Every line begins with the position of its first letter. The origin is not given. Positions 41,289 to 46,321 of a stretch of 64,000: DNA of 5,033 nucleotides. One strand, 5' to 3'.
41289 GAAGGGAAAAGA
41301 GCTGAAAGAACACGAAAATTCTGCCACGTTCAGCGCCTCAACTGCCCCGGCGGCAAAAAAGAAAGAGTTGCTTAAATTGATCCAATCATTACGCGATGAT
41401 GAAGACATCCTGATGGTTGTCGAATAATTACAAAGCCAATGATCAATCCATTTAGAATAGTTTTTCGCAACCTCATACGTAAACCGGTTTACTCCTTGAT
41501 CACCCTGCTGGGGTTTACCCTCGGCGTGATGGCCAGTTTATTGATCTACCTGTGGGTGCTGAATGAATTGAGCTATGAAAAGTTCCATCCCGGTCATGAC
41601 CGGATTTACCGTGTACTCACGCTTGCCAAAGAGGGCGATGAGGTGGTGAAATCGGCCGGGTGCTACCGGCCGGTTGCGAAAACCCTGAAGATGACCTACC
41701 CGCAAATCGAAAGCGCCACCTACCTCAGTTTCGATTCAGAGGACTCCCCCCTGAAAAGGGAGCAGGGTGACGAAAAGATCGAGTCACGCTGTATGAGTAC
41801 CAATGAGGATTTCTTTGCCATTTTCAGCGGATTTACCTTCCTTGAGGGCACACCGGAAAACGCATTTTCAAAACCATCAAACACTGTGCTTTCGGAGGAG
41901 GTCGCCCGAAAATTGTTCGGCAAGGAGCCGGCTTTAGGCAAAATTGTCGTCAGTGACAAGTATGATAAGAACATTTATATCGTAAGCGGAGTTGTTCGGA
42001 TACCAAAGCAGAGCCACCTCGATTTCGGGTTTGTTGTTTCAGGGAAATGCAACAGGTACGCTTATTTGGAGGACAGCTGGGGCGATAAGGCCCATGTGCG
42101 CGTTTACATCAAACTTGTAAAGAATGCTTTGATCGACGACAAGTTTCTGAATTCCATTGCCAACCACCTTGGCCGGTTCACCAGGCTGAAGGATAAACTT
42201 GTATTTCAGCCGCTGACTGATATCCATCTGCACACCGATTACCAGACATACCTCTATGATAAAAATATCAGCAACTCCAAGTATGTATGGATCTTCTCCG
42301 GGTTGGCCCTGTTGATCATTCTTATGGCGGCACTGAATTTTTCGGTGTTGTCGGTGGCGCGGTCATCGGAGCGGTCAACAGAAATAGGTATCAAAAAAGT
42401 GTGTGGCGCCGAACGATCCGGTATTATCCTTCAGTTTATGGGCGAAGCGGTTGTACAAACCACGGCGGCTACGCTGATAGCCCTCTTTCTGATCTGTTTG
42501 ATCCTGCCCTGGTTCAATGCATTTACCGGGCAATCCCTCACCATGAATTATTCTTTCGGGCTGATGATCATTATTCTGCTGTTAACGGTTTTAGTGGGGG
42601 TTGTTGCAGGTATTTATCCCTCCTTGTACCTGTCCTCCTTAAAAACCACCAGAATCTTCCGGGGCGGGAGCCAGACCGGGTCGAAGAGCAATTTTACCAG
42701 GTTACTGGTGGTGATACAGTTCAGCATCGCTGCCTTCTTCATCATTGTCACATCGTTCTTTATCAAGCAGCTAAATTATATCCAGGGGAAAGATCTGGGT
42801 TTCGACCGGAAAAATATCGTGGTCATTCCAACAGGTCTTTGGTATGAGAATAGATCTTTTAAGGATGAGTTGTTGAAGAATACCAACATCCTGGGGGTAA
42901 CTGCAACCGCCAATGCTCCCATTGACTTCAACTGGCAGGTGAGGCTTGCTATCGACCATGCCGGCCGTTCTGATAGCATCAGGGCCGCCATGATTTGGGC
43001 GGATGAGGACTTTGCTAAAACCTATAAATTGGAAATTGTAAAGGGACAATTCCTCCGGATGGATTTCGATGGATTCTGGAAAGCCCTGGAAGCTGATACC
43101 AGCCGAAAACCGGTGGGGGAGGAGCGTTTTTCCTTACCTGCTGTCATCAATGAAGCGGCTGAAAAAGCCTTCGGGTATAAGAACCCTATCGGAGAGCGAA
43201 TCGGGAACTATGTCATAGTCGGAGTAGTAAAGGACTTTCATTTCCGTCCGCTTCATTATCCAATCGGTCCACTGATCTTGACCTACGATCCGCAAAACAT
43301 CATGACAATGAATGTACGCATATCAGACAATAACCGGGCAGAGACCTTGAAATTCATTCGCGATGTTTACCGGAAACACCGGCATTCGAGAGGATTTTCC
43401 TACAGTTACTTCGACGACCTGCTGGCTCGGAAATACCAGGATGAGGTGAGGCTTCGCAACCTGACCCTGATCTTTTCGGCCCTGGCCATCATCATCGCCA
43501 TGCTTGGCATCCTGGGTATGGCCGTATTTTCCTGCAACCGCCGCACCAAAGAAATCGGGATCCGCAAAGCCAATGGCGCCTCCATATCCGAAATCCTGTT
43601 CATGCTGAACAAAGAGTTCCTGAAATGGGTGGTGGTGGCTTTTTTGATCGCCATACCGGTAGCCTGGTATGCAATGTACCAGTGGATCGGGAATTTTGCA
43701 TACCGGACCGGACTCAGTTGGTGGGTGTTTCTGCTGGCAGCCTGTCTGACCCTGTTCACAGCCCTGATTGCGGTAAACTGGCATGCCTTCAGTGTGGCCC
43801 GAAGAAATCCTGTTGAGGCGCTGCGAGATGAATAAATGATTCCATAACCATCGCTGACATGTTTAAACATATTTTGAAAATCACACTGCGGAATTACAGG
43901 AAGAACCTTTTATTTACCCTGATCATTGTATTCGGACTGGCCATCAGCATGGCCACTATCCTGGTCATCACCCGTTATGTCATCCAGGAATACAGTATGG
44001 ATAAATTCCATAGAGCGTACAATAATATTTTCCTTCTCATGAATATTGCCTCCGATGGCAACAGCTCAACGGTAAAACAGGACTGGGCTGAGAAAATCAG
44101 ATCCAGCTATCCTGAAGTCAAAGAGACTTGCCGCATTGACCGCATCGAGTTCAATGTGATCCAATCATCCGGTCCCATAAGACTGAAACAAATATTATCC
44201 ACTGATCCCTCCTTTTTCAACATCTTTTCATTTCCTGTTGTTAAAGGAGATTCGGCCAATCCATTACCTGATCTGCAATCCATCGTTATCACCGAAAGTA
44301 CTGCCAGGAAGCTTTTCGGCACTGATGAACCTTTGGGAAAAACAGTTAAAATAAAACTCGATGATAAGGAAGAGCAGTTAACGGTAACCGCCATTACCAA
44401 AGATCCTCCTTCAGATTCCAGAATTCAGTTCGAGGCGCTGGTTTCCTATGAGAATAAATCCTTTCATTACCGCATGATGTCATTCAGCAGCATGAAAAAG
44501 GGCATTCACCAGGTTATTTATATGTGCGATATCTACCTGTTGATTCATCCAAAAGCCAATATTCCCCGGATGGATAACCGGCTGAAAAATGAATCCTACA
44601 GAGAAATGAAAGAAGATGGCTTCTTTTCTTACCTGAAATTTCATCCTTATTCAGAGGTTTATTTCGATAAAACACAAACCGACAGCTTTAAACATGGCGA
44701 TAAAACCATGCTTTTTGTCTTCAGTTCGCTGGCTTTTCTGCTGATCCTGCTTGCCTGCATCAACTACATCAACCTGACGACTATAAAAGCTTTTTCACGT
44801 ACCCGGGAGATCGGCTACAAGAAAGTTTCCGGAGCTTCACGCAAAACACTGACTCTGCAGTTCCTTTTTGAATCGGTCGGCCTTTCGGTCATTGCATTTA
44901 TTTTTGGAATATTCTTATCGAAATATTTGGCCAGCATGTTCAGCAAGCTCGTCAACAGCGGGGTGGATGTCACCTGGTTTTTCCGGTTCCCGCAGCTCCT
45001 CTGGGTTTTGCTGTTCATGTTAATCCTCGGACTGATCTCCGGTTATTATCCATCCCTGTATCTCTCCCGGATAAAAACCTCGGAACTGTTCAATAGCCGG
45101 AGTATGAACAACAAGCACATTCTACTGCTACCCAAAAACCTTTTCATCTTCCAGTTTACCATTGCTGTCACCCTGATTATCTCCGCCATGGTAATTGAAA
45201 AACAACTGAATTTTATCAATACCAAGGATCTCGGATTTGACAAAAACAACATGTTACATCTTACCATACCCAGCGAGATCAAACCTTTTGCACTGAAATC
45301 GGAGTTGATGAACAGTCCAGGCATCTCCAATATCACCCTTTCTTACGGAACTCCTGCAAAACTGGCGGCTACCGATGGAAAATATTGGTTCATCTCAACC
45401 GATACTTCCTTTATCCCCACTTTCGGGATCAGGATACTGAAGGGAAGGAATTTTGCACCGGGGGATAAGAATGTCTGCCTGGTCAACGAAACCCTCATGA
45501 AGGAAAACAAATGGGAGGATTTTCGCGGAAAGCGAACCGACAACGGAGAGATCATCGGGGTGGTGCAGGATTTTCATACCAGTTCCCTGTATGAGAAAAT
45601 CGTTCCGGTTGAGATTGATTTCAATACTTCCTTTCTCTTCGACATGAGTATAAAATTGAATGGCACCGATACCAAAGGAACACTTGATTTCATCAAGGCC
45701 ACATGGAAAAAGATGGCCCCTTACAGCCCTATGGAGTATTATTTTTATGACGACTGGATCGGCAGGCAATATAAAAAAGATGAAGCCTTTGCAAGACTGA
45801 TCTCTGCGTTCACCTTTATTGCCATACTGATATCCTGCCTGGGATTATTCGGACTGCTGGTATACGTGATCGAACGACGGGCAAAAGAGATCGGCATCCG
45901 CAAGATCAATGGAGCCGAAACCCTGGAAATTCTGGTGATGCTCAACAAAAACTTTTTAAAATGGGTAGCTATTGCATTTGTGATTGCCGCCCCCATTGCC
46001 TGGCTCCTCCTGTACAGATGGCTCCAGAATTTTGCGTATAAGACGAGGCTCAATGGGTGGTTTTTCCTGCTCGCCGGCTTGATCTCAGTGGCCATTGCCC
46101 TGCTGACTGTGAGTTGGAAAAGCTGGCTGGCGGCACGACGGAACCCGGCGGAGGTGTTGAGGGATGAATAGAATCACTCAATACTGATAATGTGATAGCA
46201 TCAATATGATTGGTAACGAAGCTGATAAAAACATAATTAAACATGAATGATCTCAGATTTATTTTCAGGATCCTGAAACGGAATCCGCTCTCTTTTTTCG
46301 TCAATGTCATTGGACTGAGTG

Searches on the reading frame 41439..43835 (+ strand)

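Call 52: search_protein_families(library=ncbifam, proteins=[window:41439-43835:+], max_evalue=1e-10)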
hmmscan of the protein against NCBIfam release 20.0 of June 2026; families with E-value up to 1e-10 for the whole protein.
window:41439-43835:+ (798 aa): 2 families
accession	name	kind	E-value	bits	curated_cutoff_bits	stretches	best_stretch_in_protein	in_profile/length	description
TIGR03434.1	ADOP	subfamily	8.8e-68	229.1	622.3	1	278-798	266-803/803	ADOP family duplicated permease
NF038008.1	ABC_perm_DarB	equivalog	1.3e-41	142.4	700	1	13-779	6-769/777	darobactin export ABC transporter permease subunit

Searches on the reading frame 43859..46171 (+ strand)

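Call 52: search_protein_families(library=ncbifam, proteins=[window:43859-46171:+], max_evalue=1e-10)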
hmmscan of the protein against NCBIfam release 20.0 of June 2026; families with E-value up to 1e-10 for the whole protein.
window:43859-46171:+ (770 aa): 2 families
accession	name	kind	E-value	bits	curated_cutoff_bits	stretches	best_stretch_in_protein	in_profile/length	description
TIGR03434.1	ADOP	subfamily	7.5e-60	202.9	622.3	1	281-770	267-803/803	ADOP family duplicated permease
NF038008.1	ABC_perm_DarB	equivalog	3.1e-22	78.3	700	1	19-496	11-487/777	darobactin export ABC transporter permease subunit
